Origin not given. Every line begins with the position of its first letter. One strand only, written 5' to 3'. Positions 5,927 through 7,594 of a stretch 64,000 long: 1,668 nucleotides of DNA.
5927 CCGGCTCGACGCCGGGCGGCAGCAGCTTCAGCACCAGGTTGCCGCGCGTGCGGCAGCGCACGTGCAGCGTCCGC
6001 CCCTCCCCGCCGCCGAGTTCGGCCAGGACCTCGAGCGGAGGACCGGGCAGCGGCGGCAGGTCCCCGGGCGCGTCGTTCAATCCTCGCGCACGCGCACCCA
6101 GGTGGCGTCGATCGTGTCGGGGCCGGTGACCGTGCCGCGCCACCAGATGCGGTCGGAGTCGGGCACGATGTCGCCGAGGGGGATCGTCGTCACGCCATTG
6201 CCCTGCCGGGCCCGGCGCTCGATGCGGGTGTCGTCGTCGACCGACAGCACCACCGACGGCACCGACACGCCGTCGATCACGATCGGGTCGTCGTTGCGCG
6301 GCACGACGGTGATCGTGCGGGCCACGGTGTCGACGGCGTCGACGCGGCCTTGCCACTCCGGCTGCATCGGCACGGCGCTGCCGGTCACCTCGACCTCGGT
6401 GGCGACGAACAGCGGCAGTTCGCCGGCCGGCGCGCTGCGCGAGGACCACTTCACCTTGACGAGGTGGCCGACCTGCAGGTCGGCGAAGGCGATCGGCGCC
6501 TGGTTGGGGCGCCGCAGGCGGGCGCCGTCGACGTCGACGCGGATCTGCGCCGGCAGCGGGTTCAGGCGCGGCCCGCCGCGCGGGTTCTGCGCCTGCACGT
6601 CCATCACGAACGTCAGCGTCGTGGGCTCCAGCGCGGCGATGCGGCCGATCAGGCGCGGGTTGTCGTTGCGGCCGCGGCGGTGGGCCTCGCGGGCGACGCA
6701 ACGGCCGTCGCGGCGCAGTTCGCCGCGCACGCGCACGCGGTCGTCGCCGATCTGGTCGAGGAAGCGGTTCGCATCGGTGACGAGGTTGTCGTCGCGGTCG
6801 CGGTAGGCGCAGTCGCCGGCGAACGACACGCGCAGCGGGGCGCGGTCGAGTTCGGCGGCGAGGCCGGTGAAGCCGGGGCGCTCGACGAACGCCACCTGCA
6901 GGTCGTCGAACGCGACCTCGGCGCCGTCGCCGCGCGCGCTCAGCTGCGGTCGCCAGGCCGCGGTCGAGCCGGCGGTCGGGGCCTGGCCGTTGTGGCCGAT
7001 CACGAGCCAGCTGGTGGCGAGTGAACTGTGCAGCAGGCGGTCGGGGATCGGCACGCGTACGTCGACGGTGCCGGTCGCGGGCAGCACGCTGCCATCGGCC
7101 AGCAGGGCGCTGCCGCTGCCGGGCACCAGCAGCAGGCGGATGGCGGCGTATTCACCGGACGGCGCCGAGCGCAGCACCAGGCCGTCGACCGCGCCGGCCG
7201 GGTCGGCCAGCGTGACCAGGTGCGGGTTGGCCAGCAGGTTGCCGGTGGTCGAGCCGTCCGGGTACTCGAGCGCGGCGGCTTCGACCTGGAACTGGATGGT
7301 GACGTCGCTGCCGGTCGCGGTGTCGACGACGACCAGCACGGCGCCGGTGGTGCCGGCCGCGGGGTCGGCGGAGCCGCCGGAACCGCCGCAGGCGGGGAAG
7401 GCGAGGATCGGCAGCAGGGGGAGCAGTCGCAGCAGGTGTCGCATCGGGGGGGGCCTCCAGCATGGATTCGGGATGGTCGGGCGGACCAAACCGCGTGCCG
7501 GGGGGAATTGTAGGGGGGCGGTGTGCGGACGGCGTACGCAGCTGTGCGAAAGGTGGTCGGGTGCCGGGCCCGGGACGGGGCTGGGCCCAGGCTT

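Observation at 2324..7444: Lipoprotein gene coupled to a Ser/Thr-kinase-TPR-GAF-sigma-54-activator fusion, followed directly by its likely target promoter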

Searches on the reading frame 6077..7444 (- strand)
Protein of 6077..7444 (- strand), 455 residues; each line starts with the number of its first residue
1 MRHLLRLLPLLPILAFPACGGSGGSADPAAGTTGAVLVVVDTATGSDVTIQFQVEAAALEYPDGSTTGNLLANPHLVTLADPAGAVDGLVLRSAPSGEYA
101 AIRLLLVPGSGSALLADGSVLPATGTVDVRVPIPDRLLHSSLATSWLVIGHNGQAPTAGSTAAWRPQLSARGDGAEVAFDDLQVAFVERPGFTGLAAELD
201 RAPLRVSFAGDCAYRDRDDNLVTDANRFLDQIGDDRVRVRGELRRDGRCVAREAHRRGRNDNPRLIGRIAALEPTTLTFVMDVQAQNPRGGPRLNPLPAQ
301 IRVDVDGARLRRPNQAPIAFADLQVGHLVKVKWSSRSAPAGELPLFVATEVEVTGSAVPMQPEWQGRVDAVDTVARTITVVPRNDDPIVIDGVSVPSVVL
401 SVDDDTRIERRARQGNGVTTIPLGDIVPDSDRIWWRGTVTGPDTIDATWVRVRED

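Call 6: search_protein_families(library=pfam, proteins=[window:6077-7444:-], max_evalue=0.01)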
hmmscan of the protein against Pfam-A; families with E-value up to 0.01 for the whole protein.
window:6077-7444:- (455 aa): 0 families

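Call 46: find_homologous_proteins(query=window:6077-7444:-, max_evalue=0.00001)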
Query window:6077-7444:- (455 aa): 48 proteins with E <= 0.00001 among 8000 candidates.
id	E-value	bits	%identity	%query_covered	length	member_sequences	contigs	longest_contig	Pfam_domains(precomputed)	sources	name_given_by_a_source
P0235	1.2e-196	672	68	100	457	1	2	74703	-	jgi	jgi:hypothetical protein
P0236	1.6e-193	662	68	100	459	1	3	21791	-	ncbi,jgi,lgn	jgi:hypothetical protein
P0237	1.4e-186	639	66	100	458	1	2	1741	-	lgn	-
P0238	6.9e-179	613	63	100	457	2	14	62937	-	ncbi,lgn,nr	ncbi:MAG: hypothetical protein JNM25_14385 [Planctomycetes bacterium]|nr:hypothetical protein [Planc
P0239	1.1e-163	563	60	99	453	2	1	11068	-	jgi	jgi:hypothetical protein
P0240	1.3e-163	563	62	92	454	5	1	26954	-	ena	-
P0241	2.0e-162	559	62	96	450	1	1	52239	-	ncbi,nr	ncbi:MAG: hypothetical protein JNL08_16325 [Planctomycetes bacterium]|nr:hypothetical protein [Planc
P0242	2.8e-161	555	61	100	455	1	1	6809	-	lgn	-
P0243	2.1e-160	553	59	100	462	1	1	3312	-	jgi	jgi:hypothetical protein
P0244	3.7e-148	512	56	100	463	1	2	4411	-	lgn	-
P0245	2.7e-126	440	52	96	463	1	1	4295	-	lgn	-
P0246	7.9e-124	432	51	100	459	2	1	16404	-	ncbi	ncbi:MAG: hypothetical protein WAT39_12480 [Planctomycetota bacterium]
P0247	1.9e-121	424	49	100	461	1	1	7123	-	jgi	-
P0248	1.5e-117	411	49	93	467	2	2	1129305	-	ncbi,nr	ncbi:MAG: hypothetical protein H6838_00425 [Planctomycetes bacterium]|nr:hypothetical protein [Planc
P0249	1.8e-117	411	51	93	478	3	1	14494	-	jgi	jgi:hypothetical protein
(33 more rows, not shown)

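Call 47: find_encoding_contigs(protein=P0235, flank=8000, max_places=2)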
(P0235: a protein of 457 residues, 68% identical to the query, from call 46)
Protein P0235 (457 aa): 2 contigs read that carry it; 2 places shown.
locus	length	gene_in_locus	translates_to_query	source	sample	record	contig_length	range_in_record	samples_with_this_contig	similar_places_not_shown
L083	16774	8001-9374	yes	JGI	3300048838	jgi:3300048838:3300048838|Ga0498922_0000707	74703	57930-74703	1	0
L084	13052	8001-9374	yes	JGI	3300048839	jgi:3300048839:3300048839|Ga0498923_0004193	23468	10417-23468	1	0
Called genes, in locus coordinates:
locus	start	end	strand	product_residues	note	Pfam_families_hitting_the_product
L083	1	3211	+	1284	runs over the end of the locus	PF05392:COX7B (faint), PF14312:FG-GAP_2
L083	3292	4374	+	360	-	PF25917:BSH_RND, PF25919:BSH_CusB, PF25973:BSH_CzcB, PF25954:Beta-barrel_RND_2 (weak), PF25975:CzcB_C, PF25989:YknX_C (weak)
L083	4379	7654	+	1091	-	PF00873:ACR_tran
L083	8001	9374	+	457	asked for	-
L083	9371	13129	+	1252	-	PF00069:Pkinase, PF01590:GAF, PF13185:GAF_2, PF13492:GAF_3 (weak), PF00158:Sigma54_activat, PF14532:Sigma54_activ_2, PF25601:AAA_lid_14, PF02954:HTH_8, +1 more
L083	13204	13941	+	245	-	-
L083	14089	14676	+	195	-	-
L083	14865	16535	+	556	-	-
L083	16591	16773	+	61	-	?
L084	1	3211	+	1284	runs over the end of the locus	PF05392:COX7B (faint), PF14312:FG-GAP_2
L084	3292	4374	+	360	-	PF25917:BSH_RND, PF25919:BSH_CusB, PF25973:BSH_CzcB, PF25954:Beta-barrel_RND_2 (weak), PF25975:CzcB_C, PF25989:YknX_C (weak)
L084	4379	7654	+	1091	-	PF00873:ACR_tran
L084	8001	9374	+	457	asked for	-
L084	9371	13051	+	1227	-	?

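Call 48: find_encoding_contigs(protein=P0236, flank=8000, max_places=2)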
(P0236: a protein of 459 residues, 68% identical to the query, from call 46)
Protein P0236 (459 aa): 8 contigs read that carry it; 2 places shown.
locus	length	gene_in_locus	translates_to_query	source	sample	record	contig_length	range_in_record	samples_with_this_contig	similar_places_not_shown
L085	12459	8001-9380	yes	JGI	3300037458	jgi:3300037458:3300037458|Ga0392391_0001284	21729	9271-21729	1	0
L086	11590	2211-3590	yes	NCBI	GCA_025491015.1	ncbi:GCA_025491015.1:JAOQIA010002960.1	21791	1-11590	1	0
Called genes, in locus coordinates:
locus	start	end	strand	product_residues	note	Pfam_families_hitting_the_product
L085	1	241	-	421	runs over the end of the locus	PF03116:NQR2_RnfD_RnfE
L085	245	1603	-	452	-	PF05896:NQRA_N, PF24836:NQRA_2nd, PF11973:NQRA_SLBB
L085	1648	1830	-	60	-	-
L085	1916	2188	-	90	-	PF00550:PP-binding (weak)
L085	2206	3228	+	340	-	PF03372:Exo_endo_phos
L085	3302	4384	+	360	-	PF25917:BSH_RND, PF25919:BSH_CusB, PF25973:BSH_CzcB, PF25893:HH_CzcB (faint), PF25954:Beta-barrel_RND_2 (weak), PF25975:CzcB_C, PF25989:YknX_C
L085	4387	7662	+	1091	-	PF00873:ACR_tran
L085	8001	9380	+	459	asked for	-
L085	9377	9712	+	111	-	-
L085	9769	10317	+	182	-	PF08207:EFP_N (faint), PF09285:Elong-fact-P_C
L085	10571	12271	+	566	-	PF02554:CstA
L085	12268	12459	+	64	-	?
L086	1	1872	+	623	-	?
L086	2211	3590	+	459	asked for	-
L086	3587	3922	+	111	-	-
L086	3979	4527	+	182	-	PF08207:EFP_N (faint), PF09285:Elong-fact-P_C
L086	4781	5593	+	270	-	PF02554:CstA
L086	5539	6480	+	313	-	PF02554:CstA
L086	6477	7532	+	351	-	PF13472:Lipase_GDSL_2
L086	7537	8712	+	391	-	-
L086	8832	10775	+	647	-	PF01120:Alpha_L_fucos, PF13287:Fn3_assoc, PF13290:CHB_HEX_C_1, PF07691:PA14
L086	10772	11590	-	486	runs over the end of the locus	PF16822:ALGX (weak)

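Call 60: predict_structure(alignment_id=A3)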
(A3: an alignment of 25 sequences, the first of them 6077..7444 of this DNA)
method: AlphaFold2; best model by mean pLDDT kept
length: 455 residues; sequences in the alignment: 25
mean_pLDDT: 83.0   pTM: 0.53
mean pLDDT of the five models: 83.0, 81.3, 81.0, 80.6, 78.8
residues with pLDDT >= 90: 198; 70-90: 194; 50-70: 33; < 50: 30
segments of 3 or more residues with pLDDT < 50: 1-11, 13-31
pLDDT, mean of each block of 10 residues (from residue 1): 39 40 35 81 82 94 96 88 85 94 92 80 83 93 91 70 75 87 86 89 93 89 89 85 91 82 83 94 77 70 92 85 89 81 88 67 89 97 84 86 94 78 94 91 90 88
secondary structure, 60 per line:
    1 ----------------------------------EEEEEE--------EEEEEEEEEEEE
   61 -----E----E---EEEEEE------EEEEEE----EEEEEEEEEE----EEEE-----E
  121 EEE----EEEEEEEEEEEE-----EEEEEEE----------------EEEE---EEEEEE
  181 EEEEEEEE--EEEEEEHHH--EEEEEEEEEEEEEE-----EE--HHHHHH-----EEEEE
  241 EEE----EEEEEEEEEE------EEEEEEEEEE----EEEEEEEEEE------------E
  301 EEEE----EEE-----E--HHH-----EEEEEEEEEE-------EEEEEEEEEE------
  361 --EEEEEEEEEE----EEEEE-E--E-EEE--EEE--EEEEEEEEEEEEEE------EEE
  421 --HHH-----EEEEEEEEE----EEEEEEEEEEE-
elements in order: E35-40 E49-60 E75-80 E87-92 E97-106 E111-114 E120-123 E128-139 E145-151 E168-171 E175-188 E191-196 E202-215 H225-230 E236-243 E248-257 E264-273 E278-287 E300-304 E309-311 E328-337 E345-354 E363-372 E377-381 E388-390 E393-395 E398-411 E418-420 E431-439 E444-454

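Call 64: fold_search(model_id=the predicted structure, library=pdb)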
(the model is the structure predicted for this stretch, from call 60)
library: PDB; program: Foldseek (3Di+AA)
matches with E <= 10: 640; with E <= 0.001: 0
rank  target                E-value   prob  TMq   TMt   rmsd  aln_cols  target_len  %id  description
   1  5k70_A                1.0e-02  0.11  0.10  0.11  23.9       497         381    9  Sidekick-2 immunoglobulin domains 1-4 H18R/N22S mutant (released 2016-09-28)
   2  8dey_B                1.4e-02  0.08  0.10  0.08  21.7       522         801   11  Ternary complex structure of Cereblon-DDB1 bound to IKZF2(ZF2,3) and the molecular glue DKY709 (released 2023-03-08)
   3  8wqr_A                1.6e-02  0.07  0.08  0.05  23.9       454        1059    6  Structure of the DDB1-AMBRA1 E3 ligase receptor complex linked to cell cycle regulation (released 2023-12-20)
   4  9zxn                  1.8e-02  0.08  0.10  0.07  23.1       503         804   10  DDB1 delta with compound 26 (released 2026-04-08)
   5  8uin_A                2.1e-02  0.08  0.10  0.09  22.7       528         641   10  Structure of the C3bBb-albicin complex (released 2024-05-08)
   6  6h0f_J                2.3e-02  0.09  0.11  0.08  21.9       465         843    9  Structure of DDB1-CRBN-pomalidomide complex bound to IKZF1(ZF2) (released 2018-11-07)
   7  7pxc_C                3.8e-02  0.96  0.11  0.11  10.1       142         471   15  Substrate-engaged mycobacterial Proteasome-associated ATPase in complex with open-gate 20S CP - composite map (state A (released 2022-01-19)
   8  8ojh_A                3.8e-02  0.07  0.10  0.07  25.0       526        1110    8  Crystal structure of human CRBN-DDB1 in complex with compound 4 (released 2023-07-19)
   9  3fp9_B                4.0e-02  0.91  0.10  0.27  10.6       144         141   12  Crystal structure of Intern Domain of proteasome-associated ATPase, Mycobacterium tuberculosis (released 2009-10-27)
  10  5jk7_A                4.0e-02  0.05  0.09  0.05  25.4       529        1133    9  The X-ray structure of the DDB1-DCAF1-Vpr-UNG2 complex (released 2016-10-05)
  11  7pxd_A                4.9e-02  0.75  0.10  0.10  11.6       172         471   15  Substrate-engaged mycobacterial Proteasome-associated ATPase in complex with open-gate 20S CP - composite map (state B (released 2022-01-19)
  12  5okz_m                5.7e-02  0.87  0.12  0.26  10.7       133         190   11  Crystal Strucrure of the Mpp6 Exosome complex (released 2017-08-30)
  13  4e54_A                5.7e-02  0.07  0.10  0.05  26.0       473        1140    8  Damaged DNA induced UV-damaged DNA-binding protein (UV-DDB) dimerization and its roles in chromatinized DNA repair (released 2012-08-08)
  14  8oq3_A                5.7e-02  0.06  0.11  0.05  24.1       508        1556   10  Structure of methylamine treated human complement C3 (released 2024-02-21)
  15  6h0f_D                5.7e-02  0.06  0.10  0.08  22.5       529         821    9  Structure of DDB1-CRBN-pomalidomide complex bound to IKZF1(ZF2) (released 2018-11-07)
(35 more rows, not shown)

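Call 66: search_protein_families(library=pfam, proteins=[L083:13204-13941:+], max_evalue=0.001)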
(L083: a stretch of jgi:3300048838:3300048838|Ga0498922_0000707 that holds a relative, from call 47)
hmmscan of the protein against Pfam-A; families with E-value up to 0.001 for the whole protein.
L083:13204-13941:+ (245 aa): 0 families

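Call 69: search_protein_families(library=ncbifam, proteins=[window:6077-7444:-], max_evalue=0.001)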
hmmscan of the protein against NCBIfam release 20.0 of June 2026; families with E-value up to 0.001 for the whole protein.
window:6077-7444:- (455 aa): 0 families
